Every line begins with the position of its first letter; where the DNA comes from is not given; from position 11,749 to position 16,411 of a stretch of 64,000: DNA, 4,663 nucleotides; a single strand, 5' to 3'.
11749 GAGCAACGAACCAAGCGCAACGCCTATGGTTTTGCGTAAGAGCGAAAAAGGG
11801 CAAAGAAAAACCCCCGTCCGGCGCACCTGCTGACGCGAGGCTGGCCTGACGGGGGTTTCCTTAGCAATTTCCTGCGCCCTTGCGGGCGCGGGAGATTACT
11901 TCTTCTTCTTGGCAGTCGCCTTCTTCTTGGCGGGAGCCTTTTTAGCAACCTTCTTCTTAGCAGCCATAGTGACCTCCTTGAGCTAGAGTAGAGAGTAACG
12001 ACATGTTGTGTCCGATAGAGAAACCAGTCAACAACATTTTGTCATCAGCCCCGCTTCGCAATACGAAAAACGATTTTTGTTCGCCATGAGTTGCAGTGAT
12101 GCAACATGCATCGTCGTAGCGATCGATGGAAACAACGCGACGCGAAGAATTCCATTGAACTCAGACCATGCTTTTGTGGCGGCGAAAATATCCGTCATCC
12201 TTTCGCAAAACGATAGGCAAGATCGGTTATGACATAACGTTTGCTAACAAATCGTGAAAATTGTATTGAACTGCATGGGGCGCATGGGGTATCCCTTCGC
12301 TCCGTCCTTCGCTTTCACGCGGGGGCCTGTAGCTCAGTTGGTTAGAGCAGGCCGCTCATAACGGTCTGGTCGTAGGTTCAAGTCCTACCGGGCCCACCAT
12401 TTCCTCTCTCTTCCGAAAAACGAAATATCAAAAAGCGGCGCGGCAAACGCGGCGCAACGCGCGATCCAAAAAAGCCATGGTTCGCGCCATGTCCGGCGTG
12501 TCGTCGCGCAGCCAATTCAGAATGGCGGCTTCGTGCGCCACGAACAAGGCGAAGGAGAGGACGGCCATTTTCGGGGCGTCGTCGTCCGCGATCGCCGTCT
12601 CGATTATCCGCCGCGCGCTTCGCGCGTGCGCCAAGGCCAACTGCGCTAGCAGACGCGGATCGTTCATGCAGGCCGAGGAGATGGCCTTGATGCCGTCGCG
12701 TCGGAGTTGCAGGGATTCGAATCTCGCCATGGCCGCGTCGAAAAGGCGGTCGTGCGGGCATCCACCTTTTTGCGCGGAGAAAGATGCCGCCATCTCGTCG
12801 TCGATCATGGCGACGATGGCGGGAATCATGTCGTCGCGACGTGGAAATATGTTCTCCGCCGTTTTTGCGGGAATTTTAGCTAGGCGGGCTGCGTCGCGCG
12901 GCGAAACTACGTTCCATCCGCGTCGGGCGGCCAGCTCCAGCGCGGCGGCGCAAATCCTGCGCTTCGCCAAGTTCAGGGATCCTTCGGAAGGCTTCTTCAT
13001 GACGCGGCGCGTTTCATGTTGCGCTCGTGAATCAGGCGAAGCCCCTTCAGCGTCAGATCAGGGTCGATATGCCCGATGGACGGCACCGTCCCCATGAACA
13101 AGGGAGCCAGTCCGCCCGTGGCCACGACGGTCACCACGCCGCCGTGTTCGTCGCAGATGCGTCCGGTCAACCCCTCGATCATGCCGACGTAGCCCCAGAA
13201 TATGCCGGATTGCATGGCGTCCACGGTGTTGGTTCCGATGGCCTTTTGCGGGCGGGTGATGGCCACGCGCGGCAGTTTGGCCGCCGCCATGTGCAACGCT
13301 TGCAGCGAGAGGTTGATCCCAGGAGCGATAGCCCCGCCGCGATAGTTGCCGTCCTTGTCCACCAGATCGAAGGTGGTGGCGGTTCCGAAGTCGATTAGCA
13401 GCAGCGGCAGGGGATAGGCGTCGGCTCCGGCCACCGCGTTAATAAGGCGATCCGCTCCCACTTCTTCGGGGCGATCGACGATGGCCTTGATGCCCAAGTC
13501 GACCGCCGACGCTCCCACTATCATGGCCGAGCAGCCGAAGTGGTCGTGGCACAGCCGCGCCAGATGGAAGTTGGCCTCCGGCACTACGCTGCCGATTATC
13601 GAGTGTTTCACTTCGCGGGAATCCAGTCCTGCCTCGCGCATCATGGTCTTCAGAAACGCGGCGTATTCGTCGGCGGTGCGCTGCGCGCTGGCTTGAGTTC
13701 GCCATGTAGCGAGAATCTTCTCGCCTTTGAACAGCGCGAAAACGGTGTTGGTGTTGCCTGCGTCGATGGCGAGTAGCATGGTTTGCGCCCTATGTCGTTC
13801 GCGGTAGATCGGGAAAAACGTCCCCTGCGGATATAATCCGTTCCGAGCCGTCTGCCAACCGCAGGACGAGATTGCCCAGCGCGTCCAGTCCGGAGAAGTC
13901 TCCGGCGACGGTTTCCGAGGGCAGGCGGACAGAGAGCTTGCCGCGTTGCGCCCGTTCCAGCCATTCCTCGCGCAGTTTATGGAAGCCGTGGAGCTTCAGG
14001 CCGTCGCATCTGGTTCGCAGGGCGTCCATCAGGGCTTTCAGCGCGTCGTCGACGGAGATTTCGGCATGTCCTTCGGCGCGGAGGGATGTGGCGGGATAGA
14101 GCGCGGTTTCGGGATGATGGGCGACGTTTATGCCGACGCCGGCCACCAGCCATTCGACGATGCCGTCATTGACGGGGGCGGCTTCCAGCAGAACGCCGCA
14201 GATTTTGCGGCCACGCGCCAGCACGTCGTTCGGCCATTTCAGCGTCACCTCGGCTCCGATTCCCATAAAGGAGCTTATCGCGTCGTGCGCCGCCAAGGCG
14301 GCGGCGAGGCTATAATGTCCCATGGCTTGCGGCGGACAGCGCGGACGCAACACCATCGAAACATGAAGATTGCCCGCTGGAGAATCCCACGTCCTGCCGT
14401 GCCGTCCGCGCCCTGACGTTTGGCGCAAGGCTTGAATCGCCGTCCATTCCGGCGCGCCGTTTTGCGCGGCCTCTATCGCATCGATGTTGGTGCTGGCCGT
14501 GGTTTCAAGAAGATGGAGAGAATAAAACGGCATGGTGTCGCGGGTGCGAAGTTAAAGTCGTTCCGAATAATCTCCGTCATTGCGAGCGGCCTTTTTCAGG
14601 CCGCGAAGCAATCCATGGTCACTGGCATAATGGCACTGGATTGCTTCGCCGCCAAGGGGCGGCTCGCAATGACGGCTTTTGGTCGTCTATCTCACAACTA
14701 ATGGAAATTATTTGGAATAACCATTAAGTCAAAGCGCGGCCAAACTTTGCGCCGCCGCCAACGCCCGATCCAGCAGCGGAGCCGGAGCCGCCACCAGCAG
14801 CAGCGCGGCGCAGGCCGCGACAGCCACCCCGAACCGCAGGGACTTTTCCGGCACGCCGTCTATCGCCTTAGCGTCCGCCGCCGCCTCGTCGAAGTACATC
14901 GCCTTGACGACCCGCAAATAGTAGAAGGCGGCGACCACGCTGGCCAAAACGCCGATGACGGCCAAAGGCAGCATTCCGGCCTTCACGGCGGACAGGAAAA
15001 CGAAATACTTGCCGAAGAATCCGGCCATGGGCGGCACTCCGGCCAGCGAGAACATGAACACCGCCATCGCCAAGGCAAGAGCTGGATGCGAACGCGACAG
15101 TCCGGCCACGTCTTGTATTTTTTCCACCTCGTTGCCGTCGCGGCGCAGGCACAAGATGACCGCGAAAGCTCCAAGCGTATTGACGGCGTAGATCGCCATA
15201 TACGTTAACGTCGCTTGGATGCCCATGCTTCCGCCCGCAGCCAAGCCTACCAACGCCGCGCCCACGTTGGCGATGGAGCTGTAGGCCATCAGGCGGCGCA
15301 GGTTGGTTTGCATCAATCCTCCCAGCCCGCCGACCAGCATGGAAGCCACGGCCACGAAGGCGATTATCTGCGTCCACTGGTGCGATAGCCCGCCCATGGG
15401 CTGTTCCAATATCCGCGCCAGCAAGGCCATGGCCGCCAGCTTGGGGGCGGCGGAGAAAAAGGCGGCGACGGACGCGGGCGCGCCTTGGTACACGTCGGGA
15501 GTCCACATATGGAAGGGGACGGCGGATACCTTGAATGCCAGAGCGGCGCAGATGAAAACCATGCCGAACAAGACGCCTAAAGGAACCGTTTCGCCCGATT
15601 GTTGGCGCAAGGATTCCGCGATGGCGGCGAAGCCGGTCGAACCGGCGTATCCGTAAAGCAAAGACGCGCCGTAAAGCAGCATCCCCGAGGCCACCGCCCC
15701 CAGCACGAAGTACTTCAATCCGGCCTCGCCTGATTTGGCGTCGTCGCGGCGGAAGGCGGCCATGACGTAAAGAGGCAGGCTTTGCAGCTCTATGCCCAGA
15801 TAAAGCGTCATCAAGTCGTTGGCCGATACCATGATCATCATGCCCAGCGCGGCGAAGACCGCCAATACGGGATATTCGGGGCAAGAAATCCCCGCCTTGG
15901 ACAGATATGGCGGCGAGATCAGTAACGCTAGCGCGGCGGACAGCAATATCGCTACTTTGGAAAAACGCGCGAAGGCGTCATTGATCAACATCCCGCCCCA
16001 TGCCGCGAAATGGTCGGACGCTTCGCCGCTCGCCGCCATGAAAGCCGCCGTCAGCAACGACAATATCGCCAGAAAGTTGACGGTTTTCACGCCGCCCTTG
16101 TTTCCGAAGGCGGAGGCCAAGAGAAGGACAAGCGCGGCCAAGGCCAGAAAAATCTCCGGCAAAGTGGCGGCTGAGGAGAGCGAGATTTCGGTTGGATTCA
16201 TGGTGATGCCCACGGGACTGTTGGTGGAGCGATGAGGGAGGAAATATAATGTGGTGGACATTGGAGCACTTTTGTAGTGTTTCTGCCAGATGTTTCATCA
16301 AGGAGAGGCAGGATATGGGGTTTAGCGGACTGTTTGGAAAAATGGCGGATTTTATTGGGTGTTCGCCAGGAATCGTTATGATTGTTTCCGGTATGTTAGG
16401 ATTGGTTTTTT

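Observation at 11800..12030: Lys-codon-rich 23-aa leader-like ORF with hairpins and intrinsic terminator, upstream of a same-strand gene string ending in lysS (candidate ribosome-mediated attenuator)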

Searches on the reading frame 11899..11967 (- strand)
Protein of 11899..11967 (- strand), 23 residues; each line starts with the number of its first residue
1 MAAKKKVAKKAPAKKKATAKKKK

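Call 8: search_protein_families(library=ncbifam, proteins=[window:11899-11967:-], max_evalue=10)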
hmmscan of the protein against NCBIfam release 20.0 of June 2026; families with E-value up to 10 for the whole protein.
seq(23 aa): 0 families

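Call 43: search_protein_families(library=pfam, proteins=[window:11899-11967:-], max_evalue=10)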
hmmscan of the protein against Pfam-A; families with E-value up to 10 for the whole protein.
seq(23 aa): 0 families

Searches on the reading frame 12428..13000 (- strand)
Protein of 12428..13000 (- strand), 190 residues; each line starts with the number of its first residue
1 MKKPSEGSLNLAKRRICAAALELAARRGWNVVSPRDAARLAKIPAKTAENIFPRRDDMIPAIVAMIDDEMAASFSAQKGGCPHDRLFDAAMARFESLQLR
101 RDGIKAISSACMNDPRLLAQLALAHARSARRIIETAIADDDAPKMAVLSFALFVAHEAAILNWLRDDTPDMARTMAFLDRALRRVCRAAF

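Call 5: search_protein_families(library=pfam, proteins=[window:12428-13000:-])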
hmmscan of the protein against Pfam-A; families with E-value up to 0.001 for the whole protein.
window:12428-13000:- (190 aa): 1 family
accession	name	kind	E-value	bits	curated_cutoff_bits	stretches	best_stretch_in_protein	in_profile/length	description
PF08511.16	COQ9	-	0.00067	19.7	20.5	0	154-186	37-69/72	COQ9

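Call 8: search_protein_families(library=ncbifam, proteins=[window:12428-13000:-], max_evalue=10)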
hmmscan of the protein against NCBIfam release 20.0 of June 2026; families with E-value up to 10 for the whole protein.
window:12428-13000:- (190 aa): 3 families
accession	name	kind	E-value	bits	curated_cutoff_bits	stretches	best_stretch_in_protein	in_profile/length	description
NF040929.1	quorum_TF_HapR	equivalog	0.0042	16.8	350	1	12-66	16-70/200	LuxR/HapR/OpaR family quorum-sensing transcriptional regulator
TIGR02396.1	diverge_rpsU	hypoth_equivalog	0.0089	15.9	74.55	1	153-185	144-176/186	COQ9 family protein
TIGR03968.1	mycofact_TetR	equivalog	0.011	15.3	224.9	1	13-185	11-185/190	mycofactocin system transcriptional regulator MftR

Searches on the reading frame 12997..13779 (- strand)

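Call 5: search_protein_families(library=pfam, proteins=[window:12997-13779:-])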
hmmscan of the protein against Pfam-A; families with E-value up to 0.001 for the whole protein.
window:12997-13779:- (260 aa): 1 family
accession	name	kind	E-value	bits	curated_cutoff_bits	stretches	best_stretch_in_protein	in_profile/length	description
PF03309.20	Pan_kinase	-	4.3e-75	252.5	24.7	1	2-205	1-203/205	Type III pantothenate kinase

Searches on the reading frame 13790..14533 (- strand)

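Call 5: search_protein_families(library=pfam, proteins=[window:13790-14533:-])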
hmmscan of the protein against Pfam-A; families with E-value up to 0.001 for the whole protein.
window:13790-14533:- (247 aa): 3 families
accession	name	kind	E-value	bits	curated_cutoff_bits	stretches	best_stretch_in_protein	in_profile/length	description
PF03099.24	BPL_LplA_LipB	-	4.5e-17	62.6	21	1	31-136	25-133/133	Biotin/lipoate A/B protein ligase family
PF16917.10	BPL_LplA_LipB_2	-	2.3e-11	44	27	1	26-192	14-182/183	Biotin/lipoate A/B protein ligase family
PF02237.23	BPL_C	-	3.4e-08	33.7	21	1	202-240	8-46/48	Biotin protein ligase C terminal domain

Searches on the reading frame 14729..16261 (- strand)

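Call 5: search_protein_families(library=pfam, proteins=[window:14729-16261:-])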
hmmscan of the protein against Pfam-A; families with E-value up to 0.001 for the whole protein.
window:14729-16261:- (510 aa): 1 family
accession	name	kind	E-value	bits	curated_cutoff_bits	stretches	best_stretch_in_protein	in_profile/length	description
PF00361.26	Proton_antipo_M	-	9.7e-80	268.3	21.5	1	147-442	1-292/294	NADH:quinone oxidoreductase/Mrp antiporter, TM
